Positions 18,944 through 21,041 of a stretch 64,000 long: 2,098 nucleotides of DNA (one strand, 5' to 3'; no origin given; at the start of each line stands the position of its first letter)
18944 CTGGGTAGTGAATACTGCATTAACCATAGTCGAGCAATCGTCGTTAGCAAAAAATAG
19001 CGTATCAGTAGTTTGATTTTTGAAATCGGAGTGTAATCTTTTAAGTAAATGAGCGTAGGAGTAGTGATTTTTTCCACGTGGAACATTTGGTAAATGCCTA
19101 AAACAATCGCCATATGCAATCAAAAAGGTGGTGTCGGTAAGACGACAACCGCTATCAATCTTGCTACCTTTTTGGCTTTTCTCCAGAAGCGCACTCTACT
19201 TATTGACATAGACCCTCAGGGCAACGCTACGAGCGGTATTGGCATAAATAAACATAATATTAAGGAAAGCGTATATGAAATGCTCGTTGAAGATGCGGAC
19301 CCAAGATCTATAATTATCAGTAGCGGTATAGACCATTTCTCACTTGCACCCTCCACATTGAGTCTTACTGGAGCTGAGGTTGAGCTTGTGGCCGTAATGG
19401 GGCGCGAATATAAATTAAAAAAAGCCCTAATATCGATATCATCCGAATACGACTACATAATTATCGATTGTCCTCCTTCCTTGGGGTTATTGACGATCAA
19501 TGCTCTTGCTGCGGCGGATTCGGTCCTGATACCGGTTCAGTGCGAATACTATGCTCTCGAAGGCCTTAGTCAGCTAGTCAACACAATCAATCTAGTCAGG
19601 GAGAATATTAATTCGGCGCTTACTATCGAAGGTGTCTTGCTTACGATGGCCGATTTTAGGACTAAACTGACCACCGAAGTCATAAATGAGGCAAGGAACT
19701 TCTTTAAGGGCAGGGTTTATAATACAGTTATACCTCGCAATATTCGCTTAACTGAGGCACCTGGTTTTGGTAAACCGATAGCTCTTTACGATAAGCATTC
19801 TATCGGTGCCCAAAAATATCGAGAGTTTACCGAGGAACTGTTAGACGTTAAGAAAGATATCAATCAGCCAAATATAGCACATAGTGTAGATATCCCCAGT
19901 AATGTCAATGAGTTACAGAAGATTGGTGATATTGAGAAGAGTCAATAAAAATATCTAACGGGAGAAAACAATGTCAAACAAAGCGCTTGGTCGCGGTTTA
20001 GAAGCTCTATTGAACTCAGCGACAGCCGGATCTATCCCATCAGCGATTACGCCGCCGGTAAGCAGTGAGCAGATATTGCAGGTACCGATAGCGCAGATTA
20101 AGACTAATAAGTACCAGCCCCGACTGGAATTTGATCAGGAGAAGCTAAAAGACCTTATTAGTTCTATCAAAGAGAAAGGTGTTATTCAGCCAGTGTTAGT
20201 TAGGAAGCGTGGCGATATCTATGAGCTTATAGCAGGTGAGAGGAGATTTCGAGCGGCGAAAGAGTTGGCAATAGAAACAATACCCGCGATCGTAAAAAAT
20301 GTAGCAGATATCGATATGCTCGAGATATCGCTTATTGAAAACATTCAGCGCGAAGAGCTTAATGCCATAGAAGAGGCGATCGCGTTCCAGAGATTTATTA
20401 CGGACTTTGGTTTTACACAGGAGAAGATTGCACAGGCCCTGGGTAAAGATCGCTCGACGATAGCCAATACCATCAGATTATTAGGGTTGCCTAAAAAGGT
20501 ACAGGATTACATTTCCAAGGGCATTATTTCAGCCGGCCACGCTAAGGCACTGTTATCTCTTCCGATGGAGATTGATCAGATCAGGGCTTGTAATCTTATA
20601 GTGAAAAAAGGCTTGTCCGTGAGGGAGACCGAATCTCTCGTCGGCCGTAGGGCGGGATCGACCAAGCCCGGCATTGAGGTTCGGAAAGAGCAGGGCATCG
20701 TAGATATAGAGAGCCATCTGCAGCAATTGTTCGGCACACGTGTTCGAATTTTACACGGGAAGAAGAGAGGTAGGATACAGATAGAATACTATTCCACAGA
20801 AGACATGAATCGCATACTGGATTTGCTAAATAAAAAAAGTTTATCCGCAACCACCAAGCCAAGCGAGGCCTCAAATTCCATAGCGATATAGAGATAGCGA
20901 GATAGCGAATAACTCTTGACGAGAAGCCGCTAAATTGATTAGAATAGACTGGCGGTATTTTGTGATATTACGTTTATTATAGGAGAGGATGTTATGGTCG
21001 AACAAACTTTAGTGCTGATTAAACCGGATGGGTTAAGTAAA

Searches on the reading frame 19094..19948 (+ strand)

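Call 33: search_protein_families(library=pfam, proteins=[window:19094-19948:+], max_evalue=0.001)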
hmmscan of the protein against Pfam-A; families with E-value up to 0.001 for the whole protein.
window:19094-19948:+ (284 aa): 7 families
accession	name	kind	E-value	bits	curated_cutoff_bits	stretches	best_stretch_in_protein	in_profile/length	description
PF13614.12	AAA_31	-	1.5e-68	230.6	27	1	3-178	2-177/177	AAA domain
PF01656.29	CbiA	-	4.4e-26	91.7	25.4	1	5-229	1-125/125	CobQ/CobB/MinD/ParA nucleotide binding domain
PF09140.17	MipZ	-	2e-10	40.9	20.7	1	4-161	2-142/262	ATPase MipZ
PF10609.15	ParA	-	6.5e-10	39.3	27.1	1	3-145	4-140/246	NUBPL iron-transfer P-loop NTPase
PF06564.18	CBP_BcsQ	-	1.8e-07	31.4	21.3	1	5-241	4-225/234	Cellulose biosynthesis protein BcsQ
PF02374.21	ArsA_ATPase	-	2.5e-07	30.7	24.3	1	9-46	7-44/305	Anion-transporting ATPase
PF00142.24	Fer4_NifH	-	4.1e-07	30.2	25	1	10-256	7-251/271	4Fe-4S iron sulfur cluster binding proteins, NifH/frxC family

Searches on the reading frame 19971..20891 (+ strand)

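Call 33: search_protein_families(library=pfam, proteins=[window:19971-20891:+], max_evalue=0.001)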
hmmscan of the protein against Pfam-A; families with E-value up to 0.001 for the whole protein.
window:19971-20891:+ (306 aa): 3 families
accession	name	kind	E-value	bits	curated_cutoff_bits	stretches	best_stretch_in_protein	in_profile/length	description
PF17762.8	HTH_ParB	-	1e-34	119.1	22.6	1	128-226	1-99/102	ParB HTH domain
PF02195.25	ParB_N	-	1.7e-34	118.1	26.3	1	33-126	1-95/95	ParB N-terminal domain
PF23552.2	ParB_C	-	1e-07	31.8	23.8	1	243-286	5-49/50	ParB dimerisation domain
